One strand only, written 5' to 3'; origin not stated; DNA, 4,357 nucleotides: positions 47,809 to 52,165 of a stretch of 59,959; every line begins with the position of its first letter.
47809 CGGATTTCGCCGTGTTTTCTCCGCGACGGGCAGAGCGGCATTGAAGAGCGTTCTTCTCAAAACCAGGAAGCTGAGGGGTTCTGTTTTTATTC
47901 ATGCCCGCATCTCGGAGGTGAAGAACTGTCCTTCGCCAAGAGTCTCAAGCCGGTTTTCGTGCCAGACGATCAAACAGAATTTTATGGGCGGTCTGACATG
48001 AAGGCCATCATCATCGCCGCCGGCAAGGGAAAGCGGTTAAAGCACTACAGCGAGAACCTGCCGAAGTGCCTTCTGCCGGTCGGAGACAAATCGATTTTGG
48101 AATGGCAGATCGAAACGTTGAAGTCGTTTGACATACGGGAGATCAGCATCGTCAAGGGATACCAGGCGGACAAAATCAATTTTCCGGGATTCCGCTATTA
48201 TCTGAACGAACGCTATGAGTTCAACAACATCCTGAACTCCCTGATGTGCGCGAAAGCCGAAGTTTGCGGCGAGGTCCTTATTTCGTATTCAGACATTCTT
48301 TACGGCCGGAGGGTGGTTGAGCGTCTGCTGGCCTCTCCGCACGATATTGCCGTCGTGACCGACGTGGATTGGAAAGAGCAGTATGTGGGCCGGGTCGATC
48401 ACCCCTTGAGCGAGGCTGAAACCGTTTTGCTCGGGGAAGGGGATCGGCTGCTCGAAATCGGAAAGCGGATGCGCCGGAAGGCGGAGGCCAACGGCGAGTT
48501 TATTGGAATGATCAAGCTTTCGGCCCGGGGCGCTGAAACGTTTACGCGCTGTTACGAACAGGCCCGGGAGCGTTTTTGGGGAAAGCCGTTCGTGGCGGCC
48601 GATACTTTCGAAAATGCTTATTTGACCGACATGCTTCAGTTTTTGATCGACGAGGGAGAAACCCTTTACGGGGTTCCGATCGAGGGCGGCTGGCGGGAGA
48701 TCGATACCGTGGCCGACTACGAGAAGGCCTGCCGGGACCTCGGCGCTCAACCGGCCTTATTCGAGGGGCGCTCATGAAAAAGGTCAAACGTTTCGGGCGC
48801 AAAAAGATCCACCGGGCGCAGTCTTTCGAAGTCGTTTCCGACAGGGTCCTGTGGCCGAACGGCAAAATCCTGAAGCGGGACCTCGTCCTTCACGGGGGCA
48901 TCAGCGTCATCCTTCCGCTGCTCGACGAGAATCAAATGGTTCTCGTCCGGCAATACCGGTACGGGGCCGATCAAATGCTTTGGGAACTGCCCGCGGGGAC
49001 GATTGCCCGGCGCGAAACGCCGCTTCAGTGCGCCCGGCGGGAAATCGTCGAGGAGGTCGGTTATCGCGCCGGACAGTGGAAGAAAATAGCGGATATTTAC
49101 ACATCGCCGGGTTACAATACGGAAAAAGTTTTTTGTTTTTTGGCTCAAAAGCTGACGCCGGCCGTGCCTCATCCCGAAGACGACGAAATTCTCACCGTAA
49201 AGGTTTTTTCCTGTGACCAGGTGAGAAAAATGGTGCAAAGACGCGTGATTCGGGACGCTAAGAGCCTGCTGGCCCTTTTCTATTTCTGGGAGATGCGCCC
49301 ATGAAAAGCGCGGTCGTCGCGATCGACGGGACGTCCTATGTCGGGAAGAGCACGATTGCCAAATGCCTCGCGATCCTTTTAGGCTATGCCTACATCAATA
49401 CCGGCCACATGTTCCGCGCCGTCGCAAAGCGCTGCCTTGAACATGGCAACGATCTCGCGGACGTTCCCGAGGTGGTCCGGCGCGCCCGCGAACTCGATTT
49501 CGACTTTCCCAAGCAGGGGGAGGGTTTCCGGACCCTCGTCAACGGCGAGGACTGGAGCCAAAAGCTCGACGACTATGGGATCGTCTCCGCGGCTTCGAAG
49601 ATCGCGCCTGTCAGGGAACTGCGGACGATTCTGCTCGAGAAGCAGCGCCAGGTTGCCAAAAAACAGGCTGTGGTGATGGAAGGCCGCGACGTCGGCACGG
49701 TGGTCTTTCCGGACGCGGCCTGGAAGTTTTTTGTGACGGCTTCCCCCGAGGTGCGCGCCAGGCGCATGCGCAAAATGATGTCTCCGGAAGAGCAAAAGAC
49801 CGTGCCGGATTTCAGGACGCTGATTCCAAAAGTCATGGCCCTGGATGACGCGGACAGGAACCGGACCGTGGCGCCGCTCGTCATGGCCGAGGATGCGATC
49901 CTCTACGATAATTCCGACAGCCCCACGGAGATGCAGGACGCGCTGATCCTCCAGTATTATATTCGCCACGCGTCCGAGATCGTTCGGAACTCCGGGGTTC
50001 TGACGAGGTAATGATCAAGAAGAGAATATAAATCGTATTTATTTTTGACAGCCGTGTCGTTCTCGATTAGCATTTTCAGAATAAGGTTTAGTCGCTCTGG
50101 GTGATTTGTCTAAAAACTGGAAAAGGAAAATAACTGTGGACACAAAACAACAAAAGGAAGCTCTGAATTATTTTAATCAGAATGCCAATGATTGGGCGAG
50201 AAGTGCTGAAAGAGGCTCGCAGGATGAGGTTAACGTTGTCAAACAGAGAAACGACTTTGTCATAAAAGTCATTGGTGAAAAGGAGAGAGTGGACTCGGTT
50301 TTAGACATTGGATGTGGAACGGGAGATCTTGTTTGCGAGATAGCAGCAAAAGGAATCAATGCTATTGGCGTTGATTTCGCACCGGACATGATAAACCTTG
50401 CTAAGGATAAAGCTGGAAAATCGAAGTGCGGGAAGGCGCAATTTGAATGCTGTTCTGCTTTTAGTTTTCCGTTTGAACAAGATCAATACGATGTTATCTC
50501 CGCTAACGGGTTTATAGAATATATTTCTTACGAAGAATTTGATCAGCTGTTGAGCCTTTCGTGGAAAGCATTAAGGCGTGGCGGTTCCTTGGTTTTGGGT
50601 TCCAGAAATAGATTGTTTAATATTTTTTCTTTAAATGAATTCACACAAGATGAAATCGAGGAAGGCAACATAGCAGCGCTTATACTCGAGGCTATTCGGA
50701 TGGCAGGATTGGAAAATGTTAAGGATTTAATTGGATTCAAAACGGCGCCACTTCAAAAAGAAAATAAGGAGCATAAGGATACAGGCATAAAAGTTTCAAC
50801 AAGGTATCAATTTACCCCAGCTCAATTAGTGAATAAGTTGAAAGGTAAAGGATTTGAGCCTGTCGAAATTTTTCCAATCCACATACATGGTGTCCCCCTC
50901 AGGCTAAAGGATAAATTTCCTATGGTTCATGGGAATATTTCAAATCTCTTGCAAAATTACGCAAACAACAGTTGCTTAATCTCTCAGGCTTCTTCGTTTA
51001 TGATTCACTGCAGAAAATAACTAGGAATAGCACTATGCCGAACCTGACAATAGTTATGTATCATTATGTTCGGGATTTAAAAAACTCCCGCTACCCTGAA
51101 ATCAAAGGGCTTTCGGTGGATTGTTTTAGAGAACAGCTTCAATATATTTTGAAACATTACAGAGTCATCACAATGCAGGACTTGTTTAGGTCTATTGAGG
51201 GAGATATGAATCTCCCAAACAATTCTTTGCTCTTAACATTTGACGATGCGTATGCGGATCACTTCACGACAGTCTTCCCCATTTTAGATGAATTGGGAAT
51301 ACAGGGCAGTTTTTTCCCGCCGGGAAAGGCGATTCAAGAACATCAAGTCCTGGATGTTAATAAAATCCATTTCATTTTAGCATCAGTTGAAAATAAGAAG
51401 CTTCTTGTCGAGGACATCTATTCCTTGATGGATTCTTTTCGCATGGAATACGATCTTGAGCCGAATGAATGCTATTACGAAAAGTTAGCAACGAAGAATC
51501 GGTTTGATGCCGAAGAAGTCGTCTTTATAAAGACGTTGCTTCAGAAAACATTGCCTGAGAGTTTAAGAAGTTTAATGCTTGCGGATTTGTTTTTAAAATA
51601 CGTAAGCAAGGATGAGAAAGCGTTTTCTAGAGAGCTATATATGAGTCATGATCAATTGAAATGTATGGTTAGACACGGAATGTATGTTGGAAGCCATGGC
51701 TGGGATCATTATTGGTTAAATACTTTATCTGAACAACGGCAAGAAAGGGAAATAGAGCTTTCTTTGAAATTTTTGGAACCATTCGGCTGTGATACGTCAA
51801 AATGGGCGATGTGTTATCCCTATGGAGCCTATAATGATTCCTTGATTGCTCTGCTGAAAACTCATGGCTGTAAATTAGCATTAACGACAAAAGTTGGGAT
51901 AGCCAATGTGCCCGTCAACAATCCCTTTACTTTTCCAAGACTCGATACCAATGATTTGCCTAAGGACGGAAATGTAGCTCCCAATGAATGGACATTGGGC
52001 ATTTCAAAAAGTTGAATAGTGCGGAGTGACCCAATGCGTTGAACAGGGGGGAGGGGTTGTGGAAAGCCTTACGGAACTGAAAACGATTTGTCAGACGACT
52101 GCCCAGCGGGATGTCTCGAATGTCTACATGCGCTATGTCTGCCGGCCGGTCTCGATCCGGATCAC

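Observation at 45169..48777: PEP mutase-nucleotidyltransferase fusion, Ppd and a second NTase, with no enzyme to process phosphonoacetaldehyde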

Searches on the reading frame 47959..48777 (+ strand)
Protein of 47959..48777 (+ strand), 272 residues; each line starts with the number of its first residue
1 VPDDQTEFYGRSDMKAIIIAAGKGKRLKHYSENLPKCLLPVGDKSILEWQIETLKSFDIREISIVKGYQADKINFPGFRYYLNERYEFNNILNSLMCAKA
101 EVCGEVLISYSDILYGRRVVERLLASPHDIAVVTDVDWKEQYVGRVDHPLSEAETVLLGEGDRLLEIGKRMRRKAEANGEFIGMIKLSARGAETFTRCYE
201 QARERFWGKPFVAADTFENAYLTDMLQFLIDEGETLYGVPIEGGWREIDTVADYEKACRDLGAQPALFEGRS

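Call 4: search_protein_families(library=pfam, proteins=[window:47959-48777:+], max_evalue=0.01)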
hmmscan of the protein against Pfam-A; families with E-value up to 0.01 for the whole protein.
window:47959-48777:+ (272 aa): 3 families
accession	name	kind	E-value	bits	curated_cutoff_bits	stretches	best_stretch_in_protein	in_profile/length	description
PF12804.13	NTP_transf_3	-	5.1e-13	49.9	27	1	16-143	1-131/160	MobA-like NTP transferase domain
PF00483.29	NTP_transferase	-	9.8e-09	35.6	21.2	1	15-69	1-57/245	Nucleotidyl transferase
PF01128.25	IspD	-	0.00073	19.8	27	1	15-65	2-50/221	2-C-methyl-D-erythritol 4-phosphate cytidylyltransferase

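Call 5: search_protein_families(library=ncbifam, proteins=[window:47959-48777:+], max_evalue=0.001)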
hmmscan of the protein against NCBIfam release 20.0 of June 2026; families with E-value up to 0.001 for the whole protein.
window:47959-48777:+ (272 aa): 32 families (the best 25 are shown)
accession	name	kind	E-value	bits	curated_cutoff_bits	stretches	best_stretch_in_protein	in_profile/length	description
TIGR03992.1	Arch_glmU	subfamily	6.6e-18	64.7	292.1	1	14-142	1-136/393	bifunctional sugar-1-phosphate nucleotidylyltransferase/acetyltransferase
NF041313.1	UDPGP_AglF_Halo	equivalog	4.5e-14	52.5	400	1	14-73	1-60/234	UTP--glucose-1-phosphate uridylyltransferase AglF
NF045761.1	NAMPUrTaseMurU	equivalog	2.6e-12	47.1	250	1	14-74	1-61/226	N-acetylmuramate alpha-1-phosphate uridylyltransferase MurU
TIGR01208.1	rmlA_long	equivalog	9.4e-12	44.5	320.25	1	15-73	1-60/353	glucose-1-phosphate thymidylyltransferase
NF041173.1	Sug_nt_acttase_Thmprot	equivalog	4.5e-11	42.3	600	1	14-142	1-135/405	bifunctional sugar-1-phosphate nucleotidylyltransferase/acetyltransferase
NF041135.1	IPPtranDIPPsyn_Thcocales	equivalog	2.1e-09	36.9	580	1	14-173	1-151/419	bifunctional L-myo-inositol-1-phosphate cytidylyltransferase/CDP-L-myo-inositol myo-inositolphosphotransferase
NF045665.1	NTPtran_DVU1551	equivalog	2.7e-09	36.5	315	1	14-87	1-73/359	DVU_1551 family NTP transferase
TIGR01173.1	glmU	equivalog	7.6e-09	34.9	366.85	1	14-74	1-58/452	bifunctional UDP-N-acetylglucosamine diphosphorylase/glucosamine-1-phosphate N-acetyltransferase GlmU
NF010937.0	PRK14357.1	equivalog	4e-08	32.6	658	1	14-115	1-96/448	bifunctional UDP-N-acetylglucosamine diphosphorylase/glucosamine-1-phosphate N-acetyltransferase GlmU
NF010934.1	PRK14354.1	equivalog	4.3e-08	32.1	450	1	16-74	2-57/447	bifunctional UDP-N-acetylglucosamine diphosphorylase/glucosamine-1-phosphate N-acetyltransferase GlmU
NF049965.1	GlMnHpPGnyltfHddC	equivalog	3e-07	30.3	300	1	14-74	1-61/221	D-glycero-D-manno-heptose 1-phosphate guanosyltransferase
NF038362.1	Sden_1164_fam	equivalog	3.1e-07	30.1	300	0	100-193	102-190/266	Sden_1164 family protein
NF010935.0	PRK14355.1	equivalog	9.2e-07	27.8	718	1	13-74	3-61/459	bifunctional UDP-N-acetylglucosamine diphosphorylase/glucosamine-1-phosphate N-acetyltransferase GlmU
TIGR02623.1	G1P_cyt_trans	equivalog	1.8e-06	27.6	300.25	1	14-75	1-62/255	glucose-1-phosphate cytidylyltransferase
NF010933.0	PRK14353.1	equivalog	2.7e-06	26.3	505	1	13-74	5-63/453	bifunctional UDP-N-acetylglucosamine diphosphorylase/glucosamine-1-phosphate N-acetyltransferase GlmU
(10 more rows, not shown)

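Call 25: search_solved_structures(query=window:47998-48777:+, max_evalue=0.01, show_alignments=2)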
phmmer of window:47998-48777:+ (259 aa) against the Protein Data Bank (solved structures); distinct sequences matched with E-value up to 0.01: 31.
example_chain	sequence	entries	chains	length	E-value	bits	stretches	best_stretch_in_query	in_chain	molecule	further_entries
1jyk_A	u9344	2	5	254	1.2e-13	54.2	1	1-104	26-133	CTP:phosphocholine Cytidylyltransferase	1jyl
8x7s_B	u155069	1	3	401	3.7e-07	32.9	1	1-77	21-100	UTP--glucose-1-phosphate uridylyltransferase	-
2ggo_A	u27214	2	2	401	6.8e-07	32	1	1-59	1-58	401aa long hypothetical glucose-1-phosphate thymidylyltransferase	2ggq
5z09_A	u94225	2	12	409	1.6e-06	30.8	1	1-54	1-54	Dual sugar-1-phosphate nucleotidylyltransferase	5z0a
4y7t_A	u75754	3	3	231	3e-05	26.6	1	1-73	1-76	Nucleotidyl transferase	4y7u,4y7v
6pd1_A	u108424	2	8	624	0.00015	24.3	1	2-104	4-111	Nucleotidyl transferase/aminotransferase, class V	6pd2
3pkp_A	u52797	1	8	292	0.0014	21.2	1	2-99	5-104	Glucose-1-phosphate thymidylyltransferase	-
3pkq_A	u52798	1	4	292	0.0014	21.2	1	2-99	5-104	Glucose-1-phosphate thymidylyltransferase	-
7k47_A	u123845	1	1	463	0.0019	20.7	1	3-133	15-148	Bifunctional protein GlmU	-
8yre_D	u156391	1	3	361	0.0021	20.6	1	1-59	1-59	Mannose-1-phosphate guanylyltransferase 1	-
7x8j_A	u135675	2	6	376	0.0023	20.5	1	1-59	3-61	Mannose-1-phosphate guanylyltransferase 1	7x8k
1mc3_A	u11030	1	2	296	0.0023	20.5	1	1-54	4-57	GLUCOSE-1-PHOSPHATE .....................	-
6caj_J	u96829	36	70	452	0.0023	20.5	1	2-58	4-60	Translation initiation factor eIF-2B subunit gamma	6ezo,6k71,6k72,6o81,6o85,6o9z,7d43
9y3p_I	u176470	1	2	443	0.0024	20.4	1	2-58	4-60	Translation initiation factor eIF2B subunit gamma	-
6b5e_A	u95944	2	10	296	0.0026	20.3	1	1-54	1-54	Glucose-1-phosphate thymidylyltransferase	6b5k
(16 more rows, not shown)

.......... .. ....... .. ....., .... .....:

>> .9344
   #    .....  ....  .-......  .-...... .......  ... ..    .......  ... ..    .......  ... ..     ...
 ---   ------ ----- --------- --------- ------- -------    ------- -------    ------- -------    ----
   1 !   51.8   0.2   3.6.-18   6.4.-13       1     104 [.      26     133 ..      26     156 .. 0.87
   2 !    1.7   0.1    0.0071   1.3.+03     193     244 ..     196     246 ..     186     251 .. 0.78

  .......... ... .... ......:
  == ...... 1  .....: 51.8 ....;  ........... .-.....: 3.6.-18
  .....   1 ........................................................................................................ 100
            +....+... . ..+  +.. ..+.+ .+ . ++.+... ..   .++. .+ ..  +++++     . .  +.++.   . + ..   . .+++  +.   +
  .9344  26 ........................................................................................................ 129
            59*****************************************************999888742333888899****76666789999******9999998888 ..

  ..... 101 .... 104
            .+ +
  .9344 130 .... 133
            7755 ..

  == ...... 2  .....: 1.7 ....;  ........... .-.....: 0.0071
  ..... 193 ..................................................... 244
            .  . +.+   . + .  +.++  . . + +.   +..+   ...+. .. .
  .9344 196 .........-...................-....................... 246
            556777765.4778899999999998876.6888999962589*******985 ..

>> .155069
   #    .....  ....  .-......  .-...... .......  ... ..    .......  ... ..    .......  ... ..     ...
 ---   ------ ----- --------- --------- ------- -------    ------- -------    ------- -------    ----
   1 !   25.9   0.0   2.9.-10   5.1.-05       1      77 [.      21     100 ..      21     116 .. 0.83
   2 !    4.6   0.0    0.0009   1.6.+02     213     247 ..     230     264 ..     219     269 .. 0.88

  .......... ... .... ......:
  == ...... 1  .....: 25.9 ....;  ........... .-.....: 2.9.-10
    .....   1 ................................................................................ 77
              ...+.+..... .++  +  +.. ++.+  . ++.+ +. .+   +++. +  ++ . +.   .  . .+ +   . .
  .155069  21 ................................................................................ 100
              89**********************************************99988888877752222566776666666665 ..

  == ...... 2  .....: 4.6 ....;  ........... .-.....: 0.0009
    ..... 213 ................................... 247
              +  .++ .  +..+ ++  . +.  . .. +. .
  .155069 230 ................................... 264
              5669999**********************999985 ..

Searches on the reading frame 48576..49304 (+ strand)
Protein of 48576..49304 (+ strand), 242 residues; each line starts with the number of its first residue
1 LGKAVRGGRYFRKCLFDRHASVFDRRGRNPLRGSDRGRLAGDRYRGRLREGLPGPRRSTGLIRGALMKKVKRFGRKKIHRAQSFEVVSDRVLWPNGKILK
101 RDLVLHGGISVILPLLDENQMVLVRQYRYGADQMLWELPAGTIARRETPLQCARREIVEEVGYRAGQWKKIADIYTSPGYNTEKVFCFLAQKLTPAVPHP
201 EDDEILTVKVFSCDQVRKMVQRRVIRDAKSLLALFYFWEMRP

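Call 4: search_protein_families(library=pfam, proteins=[window:48576-49304:+], max_evalue=0.01)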
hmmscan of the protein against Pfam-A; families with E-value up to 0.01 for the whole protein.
window:48576-49304:+ (242 aa): 1 family
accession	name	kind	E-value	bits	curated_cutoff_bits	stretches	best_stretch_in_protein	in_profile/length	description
PF00293.34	NUDIX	-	7.5e-19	68.5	21.1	1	110-221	5-121/134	NUDIX domain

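Call 5: search_protein_families(library=ncbifam, proteins=[window:48576-49304:+], max_evalue=0.001)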
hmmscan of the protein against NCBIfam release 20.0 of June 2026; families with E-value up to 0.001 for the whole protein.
window:48576-49304:+ (242 aa): 12 families
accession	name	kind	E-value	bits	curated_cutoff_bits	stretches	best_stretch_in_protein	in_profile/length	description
NF008736.0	PRK11762.1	equivalog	1.7e-23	83.1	169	1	110-236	50-176/186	ADP compounds hydrolase NudE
NF011585.0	PRK15009.1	equivalog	2.6e-13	50.1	234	1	108-237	47-184/191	GDP-mannose pyrophosphatase NudK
TIGR00052.1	TIGR00052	subfamily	1.5e-12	47.5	79.55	1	100-237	37-186/188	nudix-type nucleoside diphosphatase, YffH/AdpP family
NF008003.0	PRK10729.1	equivalog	5e-10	39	248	1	99-236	49-196/210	ADP-ribose diphosphatase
NF041652.1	Nud_hyd_Dein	equivalog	2.7e-06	27.7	200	1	116-227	21-138/152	Nudix hydrolase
NF001938.0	PRK00714.1-5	equivalog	1.7e-05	24.2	116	1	129-167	40-78/172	RNA pyrophosphohydrolase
TIGR00586.1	mutt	equivalog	2.4e-05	24.4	97.9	1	117-168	15-66/129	8-oxo-dGTP diphosphatase MutT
NF006530.0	PRK08999.1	equivalog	3e-05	23.2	245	1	117-174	15-73/315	Nudix family hydrolase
NF052459.1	OxoGTPPhMutT1Mycb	equivalog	7.6e-05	21.9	475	1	121-226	20-123/292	8-oxo-(d)GTP phosphatase MutT1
NF008044.0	PRK10776.1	equivalog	0.00013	21.9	148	1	134-173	31-70/130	8-oxo-dGTP diphosphatase MutT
NF007834.0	PRK10546.1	equivalog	0.00028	20.7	156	1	109-172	4-68/135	pyrimidine (deoxy)nucleoside triphosphate diphosphatase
NF001937.0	PRK00714.1-4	equivalog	0.00065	19.4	139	0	127-171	26-68/161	RNA pyrophosphohydrolase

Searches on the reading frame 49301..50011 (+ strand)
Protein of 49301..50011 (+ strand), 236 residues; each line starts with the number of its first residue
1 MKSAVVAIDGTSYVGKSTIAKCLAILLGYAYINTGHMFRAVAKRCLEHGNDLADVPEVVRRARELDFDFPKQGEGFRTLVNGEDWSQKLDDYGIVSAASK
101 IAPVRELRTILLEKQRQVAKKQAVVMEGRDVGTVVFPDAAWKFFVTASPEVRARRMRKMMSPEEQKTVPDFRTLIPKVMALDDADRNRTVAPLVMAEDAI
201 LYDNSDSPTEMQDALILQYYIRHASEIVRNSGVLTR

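Call 4: search_protein_families(library=pfam, proteins=[window:49301-50011:+], max_evalue=0.01)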
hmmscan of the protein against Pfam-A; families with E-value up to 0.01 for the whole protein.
window:49301-50011:+ (236 aa): 4 families
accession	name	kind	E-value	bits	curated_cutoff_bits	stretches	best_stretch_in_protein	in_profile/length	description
PF02224.24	Cytidylate_kin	-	7.7e-53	179.8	26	1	6-207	1-196/211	Cytidylate kinase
PF13189.12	Cytidylate_kin2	-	3.2e-08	34.4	28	1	5-160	1-132/176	Cytidylate kinase-like family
PF13238.12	AAA_18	-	6.2e-08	33.6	29.4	1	6-164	1-116/128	AAA domain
PF13207.12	AAA_17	-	3.5e-06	27.8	27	1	14-53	6-47/136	AAA domain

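Call 5: search_protein_families(library=ncbifam, proteins=[window:49301-50011:+], max_evalue=0.001)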
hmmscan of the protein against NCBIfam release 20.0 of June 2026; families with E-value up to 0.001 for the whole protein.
window:49301-50011:+ (236 aa): 6 families
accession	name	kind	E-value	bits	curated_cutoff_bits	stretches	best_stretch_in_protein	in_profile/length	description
TIGR00017.1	cmk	equivalog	4.5e-53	180.1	135.55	1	4-207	3-204/217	(d)CMP kinase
NF010004.0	PRK13477.1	equivalog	8.8e-46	156.4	524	1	3-220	285-504/514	bifunctional pantoate--beta-alanine ligase/(d)CMP kinase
NF008816.0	PRK11860.1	equivalog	9.8e-39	133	943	1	4-220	444-654/662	bifunctional 3-phosphoshikimate 1-carboxyvinyltransferase/cytidylate kinase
NF007071.0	PRK09518.1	equivalog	3.2e-36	125.1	953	1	4-209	5-214/706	bifunctional cytidylate kinase/GTPase Der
TIGR02173.1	cyt_kin_arch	equivalog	1.4e-08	34.9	102.1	0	5-44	2-40/169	(d)CMP kinase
NF003012.0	PRK03839.1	equivalog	0.00057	19.9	152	0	5-38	2-35/180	putative kinase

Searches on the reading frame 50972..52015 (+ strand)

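Call 4: search_protein_families(library=pfam, proteins=[window:50972-52015:+], max_evalue=0.01)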
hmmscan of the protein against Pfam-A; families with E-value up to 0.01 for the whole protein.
window:50972-52015:+ (347 aa): 1 family
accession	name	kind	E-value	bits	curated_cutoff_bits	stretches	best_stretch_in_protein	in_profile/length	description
PF01522.26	Polysacc_deac_1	-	5.2e-22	78.6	23.1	2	226-301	48-122/124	Polysaccharide deacetylase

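Call 5: search_protein_families(library=ncbifam, proteins=[window:50972-52015:+], max_evalue=0.001)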
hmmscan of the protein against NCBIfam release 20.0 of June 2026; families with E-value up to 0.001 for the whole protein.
window:50972-52015:+ (347 aa): 9 families
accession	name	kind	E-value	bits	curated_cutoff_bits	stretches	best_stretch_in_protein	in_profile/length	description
TIGR03938.2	deacetyl_PgaB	equivalog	1.2e-20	73.4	321.9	1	25-114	3-94/621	poly-beta-1,6-N-acetyl-D-glucosamine N-deacetylase PgaB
NF011176.0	PRK14581.1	equivalog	9.9e-15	53.7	1091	2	24-121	48-144/673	poly-beta-1,6-N-acetyl-D-glucosamine N-deacetylase PgaB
NF011177.0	PRK14582.1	equivalog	6.9e-14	51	923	1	27-121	51-144/671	poly-beta-1,6-N-acetyl-D-glucosamine N-deacetylase PgaB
TIGR03933.1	PIA_icaB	equivalog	5.5e-08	32.6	248.35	0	252-324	157-227/245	intercellular adhesin biosynthesis polysaccharide N-deacetylase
TIGR02764.1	spore_ybaN_pdaB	equivalog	4.5e-07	29.8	237.4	1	227-301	49-122/191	polysaccharide deacetylase family sporulation protein PdaB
TIGR02884.1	spore_pdaA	equivalog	1.1e-05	25.2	298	0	225-299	78-152/224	delta-lactam-biosynthetic de-N-acetylase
TIGR02873.1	spore_ylxY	hypoth_equivalog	0.0002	20.7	391.5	0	230-299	131-199/268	probable sporulation protein, polysaccharide deacetylase family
NF045820.1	PgAcgDacpgdA_Strep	equivalog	0.0006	18.7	800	0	219-291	303-374/463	peptidoglycan-N-acetylglucosamine deacetylase PgdA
TIGR04243.1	nodulat_NodB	equivalog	0.0008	18.9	240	0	230-299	48-117/197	chitooligosaccharide deacetylase NodB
